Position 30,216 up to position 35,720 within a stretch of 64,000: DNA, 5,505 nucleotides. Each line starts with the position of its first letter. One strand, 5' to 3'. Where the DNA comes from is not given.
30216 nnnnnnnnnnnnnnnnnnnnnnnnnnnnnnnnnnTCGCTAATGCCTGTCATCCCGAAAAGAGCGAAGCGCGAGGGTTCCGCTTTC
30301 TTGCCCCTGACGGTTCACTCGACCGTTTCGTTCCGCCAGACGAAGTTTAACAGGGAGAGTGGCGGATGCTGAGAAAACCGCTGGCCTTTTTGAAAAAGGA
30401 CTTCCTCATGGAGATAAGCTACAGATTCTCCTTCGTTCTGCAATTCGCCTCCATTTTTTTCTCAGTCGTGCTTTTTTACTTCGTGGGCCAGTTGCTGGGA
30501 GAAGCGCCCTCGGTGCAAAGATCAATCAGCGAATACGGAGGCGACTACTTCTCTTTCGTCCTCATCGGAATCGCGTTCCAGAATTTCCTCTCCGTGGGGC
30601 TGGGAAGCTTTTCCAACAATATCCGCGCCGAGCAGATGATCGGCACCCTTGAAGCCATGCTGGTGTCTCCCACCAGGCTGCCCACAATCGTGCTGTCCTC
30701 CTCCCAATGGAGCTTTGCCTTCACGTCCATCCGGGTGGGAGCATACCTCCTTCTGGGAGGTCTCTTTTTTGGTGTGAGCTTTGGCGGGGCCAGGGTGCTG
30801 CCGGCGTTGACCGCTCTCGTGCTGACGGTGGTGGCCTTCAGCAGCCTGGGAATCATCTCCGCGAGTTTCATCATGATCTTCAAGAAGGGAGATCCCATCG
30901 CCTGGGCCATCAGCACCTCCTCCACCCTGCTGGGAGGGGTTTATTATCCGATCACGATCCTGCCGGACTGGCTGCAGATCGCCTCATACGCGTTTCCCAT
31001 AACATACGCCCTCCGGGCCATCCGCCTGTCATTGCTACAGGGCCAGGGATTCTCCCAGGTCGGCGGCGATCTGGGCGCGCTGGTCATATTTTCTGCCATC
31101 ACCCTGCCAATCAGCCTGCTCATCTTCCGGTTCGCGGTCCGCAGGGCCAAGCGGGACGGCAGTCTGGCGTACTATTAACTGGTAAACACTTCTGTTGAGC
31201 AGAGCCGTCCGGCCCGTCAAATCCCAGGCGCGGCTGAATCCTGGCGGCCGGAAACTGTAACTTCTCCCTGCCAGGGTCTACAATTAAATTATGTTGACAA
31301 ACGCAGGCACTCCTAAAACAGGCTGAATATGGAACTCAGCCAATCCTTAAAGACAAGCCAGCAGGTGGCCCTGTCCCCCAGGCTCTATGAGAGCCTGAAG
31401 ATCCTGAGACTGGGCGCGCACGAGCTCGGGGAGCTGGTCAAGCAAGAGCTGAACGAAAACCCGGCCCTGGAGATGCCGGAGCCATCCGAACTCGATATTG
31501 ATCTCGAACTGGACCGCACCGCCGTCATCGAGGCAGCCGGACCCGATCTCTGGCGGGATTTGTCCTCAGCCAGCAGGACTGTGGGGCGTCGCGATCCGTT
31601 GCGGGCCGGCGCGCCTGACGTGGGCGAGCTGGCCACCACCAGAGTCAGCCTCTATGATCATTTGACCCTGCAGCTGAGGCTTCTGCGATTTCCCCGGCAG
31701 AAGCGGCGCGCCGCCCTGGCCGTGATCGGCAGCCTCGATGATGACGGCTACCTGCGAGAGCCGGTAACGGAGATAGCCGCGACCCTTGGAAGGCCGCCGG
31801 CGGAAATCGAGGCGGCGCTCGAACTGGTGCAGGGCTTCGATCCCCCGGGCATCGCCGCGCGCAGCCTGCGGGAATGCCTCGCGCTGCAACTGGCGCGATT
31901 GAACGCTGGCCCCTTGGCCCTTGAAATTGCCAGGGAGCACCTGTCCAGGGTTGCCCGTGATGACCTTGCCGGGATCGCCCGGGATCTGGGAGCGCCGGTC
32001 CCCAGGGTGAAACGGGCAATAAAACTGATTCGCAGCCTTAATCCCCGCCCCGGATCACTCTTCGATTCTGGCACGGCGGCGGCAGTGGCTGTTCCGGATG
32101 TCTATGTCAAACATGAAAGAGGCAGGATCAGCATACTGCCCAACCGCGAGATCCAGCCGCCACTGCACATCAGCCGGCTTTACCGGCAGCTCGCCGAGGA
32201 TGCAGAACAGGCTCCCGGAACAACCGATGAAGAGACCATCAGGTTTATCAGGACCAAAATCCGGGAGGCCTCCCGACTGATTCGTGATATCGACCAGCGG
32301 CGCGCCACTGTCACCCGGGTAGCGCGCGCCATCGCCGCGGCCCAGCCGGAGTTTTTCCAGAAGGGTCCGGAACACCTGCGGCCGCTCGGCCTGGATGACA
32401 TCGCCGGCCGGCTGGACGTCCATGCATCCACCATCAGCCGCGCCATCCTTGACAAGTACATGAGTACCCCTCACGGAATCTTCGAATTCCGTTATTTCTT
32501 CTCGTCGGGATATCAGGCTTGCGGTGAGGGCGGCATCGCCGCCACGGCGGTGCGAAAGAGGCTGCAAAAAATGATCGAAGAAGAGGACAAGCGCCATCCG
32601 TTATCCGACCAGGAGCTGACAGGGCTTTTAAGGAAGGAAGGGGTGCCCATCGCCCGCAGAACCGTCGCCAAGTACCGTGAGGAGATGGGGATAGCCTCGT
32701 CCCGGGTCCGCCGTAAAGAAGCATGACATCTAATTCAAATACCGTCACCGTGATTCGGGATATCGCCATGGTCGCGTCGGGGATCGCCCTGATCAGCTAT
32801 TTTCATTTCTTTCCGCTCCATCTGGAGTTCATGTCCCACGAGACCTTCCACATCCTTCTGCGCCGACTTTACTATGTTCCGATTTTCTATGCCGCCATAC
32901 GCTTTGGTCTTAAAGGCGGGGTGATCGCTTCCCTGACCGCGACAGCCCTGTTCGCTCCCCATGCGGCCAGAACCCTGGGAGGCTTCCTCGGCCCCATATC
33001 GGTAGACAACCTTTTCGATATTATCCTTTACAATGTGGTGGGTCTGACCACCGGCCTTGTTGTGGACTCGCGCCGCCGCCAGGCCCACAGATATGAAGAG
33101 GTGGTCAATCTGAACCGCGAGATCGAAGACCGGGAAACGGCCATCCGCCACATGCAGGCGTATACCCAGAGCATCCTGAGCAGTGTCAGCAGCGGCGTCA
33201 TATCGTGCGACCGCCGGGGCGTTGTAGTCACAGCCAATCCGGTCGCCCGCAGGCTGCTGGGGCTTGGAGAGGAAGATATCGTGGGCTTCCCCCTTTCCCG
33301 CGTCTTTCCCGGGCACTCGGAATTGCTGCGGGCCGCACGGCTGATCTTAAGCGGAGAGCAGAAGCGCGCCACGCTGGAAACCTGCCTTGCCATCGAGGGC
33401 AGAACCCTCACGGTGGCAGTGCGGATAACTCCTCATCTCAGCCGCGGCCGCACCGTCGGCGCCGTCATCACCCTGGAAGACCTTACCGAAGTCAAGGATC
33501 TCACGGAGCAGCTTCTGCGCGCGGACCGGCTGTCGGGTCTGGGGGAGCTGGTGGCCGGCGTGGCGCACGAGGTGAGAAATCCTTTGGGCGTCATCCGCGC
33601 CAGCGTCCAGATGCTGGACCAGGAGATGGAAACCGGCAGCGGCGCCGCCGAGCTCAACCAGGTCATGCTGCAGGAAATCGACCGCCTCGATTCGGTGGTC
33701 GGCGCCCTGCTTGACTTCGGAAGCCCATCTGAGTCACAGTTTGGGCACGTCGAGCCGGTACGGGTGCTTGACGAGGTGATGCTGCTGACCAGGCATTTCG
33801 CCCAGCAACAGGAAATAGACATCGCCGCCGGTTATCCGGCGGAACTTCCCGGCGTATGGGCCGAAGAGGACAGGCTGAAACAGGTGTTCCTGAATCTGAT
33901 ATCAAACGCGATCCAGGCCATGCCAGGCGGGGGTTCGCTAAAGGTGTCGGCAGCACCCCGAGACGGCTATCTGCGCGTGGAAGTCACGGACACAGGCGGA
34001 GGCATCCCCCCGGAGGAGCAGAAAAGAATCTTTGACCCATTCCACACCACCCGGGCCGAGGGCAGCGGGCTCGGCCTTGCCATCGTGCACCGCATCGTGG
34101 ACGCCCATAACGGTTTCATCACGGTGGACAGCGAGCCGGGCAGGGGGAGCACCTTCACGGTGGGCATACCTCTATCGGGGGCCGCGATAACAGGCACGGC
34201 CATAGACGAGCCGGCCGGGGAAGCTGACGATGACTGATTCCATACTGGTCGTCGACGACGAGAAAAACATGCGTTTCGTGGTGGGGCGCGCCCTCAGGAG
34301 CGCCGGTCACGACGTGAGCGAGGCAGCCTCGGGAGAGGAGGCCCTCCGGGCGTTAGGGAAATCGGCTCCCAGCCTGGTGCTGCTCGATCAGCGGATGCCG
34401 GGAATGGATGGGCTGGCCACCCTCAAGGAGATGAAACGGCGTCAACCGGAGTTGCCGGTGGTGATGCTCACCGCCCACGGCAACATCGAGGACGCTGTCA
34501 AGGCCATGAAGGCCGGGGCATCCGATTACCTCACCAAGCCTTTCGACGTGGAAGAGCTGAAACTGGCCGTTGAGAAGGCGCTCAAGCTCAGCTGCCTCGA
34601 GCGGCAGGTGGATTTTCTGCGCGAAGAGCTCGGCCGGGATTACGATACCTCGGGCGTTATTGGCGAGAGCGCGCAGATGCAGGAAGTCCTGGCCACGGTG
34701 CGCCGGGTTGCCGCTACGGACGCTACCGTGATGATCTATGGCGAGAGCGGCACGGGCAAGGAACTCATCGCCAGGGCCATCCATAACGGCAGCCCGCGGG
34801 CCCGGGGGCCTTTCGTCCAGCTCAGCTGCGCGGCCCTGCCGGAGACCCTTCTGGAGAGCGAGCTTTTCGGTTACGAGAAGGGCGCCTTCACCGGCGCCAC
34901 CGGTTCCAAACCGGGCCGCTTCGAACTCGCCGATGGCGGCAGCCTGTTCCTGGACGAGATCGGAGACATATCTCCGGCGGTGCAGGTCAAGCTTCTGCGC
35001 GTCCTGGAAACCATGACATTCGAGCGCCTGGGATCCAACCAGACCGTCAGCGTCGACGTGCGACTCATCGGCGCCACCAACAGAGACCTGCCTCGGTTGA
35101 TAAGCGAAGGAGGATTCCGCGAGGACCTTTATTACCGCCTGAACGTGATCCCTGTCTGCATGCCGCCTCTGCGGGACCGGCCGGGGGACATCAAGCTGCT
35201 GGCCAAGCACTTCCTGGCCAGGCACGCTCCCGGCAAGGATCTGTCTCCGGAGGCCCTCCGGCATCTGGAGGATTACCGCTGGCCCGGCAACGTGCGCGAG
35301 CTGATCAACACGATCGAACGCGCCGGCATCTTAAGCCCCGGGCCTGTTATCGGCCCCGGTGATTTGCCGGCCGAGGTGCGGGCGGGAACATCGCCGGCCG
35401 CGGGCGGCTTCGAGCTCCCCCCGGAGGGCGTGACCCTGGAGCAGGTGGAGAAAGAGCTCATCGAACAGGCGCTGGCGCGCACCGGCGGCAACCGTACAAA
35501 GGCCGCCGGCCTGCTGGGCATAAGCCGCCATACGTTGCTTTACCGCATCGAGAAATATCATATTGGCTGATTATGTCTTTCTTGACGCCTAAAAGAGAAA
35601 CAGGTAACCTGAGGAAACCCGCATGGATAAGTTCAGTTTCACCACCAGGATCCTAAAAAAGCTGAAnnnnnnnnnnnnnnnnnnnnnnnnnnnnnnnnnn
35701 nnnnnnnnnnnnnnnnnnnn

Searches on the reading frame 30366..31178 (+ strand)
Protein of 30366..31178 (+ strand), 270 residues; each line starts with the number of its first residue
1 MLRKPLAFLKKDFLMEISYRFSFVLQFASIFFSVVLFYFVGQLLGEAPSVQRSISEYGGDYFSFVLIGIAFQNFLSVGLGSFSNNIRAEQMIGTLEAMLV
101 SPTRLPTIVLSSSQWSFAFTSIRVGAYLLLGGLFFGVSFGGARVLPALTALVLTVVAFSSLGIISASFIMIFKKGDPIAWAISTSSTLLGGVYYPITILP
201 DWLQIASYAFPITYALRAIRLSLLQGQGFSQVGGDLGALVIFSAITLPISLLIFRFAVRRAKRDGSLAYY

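Call 51: search_protein_families(library=pfam, proteins=[window:30366-31178:+], max_evalue=0.0001)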
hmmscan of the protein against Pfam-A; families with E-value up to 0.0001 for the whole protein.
window:30366-31178:+ (270 aa): 2 families
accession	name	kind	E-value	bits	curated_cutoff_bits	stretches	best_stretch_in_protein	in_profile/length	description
PF01061.29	ABC2_membrane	-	2.8e-16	60.2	26.9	1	18-222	14-209/211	ABC-2 type transporter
PF12698.13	ABC2_membrane_3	-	4.8e-08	32.9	31.6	1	58-252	157-347/347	ABC-2 family transporter protein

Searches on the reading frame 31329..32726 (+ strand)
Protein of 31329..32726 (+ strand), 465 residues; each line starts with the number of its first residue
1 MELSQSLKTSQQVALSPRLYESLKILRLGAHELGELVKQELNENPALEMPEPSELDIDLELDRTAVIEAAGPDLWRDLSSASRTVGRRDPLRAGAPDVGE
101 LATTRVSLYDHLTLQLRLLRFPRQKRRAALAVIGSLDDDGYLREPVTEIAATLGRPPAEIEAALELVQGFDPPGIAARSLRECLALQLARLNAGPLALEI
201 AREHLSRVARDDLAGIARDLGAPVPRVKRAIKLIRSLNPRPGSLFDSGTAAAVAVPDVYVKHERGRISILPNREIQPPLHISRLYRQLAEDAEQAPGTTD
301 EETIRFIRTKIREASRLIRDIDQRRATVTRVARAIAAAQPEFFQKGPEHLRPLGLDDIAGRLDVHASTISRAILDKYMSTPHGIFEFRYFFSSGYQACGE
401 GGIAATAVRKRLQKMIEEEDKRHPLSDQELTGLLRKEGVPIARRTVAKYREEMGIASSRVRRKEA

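Call 51: search_protein_families(library=pfam, proteins=[window:31329-32726:+], max_evalue=0.0001)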
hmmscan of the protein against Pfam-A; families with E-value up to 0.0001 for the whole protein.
window:31329-32726:+ (465 aa): 3 families
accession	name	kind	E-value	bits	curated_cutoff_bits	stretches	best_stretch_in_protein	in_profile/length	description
PF04552.19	Sigma54_DBD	-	2.8e-56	190.1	22.8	1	306-463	3-160/160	Sigma-54, DNA binding domain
PF04963.19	Sigma54_CBD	-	6.3e-53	179.7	22.9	1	100-285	4-185/185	Sigma-54 factor, core binding domain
PF00309.25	Sigma54_AID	-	3.5e-12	46.4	23.8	1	4-49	1-46/46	Sigma-54 factor, Activator interacting domain (AID)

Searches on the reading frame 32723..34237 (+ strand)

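Call 51: search_protein_families(library=pfam, proteins=[window:32723-34237:+], max_evalue=0.0001)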
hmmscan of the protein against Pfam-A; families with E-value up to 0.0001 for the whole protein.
window:32723-34237:+ (504 aa): 6 families
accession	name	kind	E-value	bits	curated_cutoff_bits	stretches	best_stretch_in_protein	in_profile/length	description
PF02518.31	HATPase_c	-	1.8e-31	109.3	26.4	1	381-484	2-109/111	Histidine kinase-, DNA gyrase B-, and HSP90-like ATPase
PF08448.16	PAS_4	-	8.6e-13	48.9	23.1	1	152-258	1-109/110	PAS fold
PF00989.32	PAS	-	5.5e-12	46.1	22.6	1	149-253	4-112/113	PAS fold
PF00512.31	HisKA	-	5.9e-12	45.9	26.9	1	274-334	3-62/66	His Kinase A (phospho-acceptor) domain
PF13426.13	PAS_9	-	3.4e-07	30.9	27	1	158-256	3-103/103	PAS domain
PF13581.12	HATPase_c_2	-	3.8e-05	24.1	27.4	1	391-462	42-112/127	Histidine kinase-like ATPase domain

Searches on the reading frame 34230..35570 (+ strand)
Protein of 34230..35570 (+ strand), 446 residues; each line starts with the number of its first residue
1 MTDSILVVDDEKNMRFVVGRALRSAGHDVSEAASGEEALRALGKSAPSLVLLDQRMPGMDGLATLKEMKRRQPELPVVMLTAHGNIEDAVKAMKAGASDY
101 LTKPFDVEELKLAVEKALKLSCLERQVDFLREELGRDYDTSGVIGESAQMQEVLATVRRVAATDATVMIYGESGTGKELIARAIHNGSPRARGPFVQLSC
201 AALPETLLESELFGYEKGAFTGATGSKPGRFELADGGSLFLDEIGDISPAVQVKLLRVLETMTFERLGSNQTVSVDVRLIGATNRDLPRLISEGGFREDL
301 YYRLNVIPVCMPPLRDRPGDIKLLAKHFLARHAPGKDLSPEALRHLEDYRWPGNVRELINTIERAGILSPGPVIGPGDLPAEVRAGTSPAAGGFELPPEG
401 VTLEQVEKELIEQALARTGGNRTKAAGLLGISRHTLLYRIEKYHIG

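Call 51: search_protein_families(library=pfam, proteins=[window:34230-35570:+], max_evalue=0.0001)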
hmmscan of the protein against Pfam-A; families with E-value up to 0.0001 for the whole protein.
window:34230-35570:+ (446 aa): 10 families
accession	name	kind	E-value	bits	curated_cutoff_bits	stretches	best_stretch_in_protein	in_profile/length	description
PF00158.32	Sigma54_activat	-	2.2e-71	239.4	20.2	1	143-309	1-167/168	Sigma-54 interaction domain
PF00072.30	Response_reg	-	5.1e-35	120.4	30.2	1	5-114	1-110/111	Response regulator receiver domain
PF25601.1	AAA_lid_14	-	8.7e-22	77.2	27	1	315-389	1-80/87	AAA+ ATPase lid domain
PF02954.25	HTH_8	-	5.4e-19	68.1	22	1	402-443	1-42/42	Bacterial regulatory protein, Fis family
PF14532.12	Sigma54_activ_2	-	1.1e-17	65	25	1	144-314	1-138/138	Sigma-54 interaction domain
PF01078.27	Mg_chelatase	-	5.8e-06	26.3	20.3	0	222-284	93-157/207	Magnesium chelatase, subunit ChlI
PF07728.20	AAA_5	-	1.1e-05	25.9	22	1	167-285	2-123/139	AAA domain (dynein-related subfamily)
PF13556.12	HTH_30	-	5.2e-05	23.4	27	0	414-442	7-35/59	PucR C-terminal helix-turn-helix domain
PF13191.12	AAA_16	-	6e-05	24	32.6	0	145-219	4-85/167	AAA ATPase domain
PF00004.35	AAA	-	6.1e-05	23.9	21.2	0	167-291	1-114/131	ATPase family associated with various cellular activities (AAA)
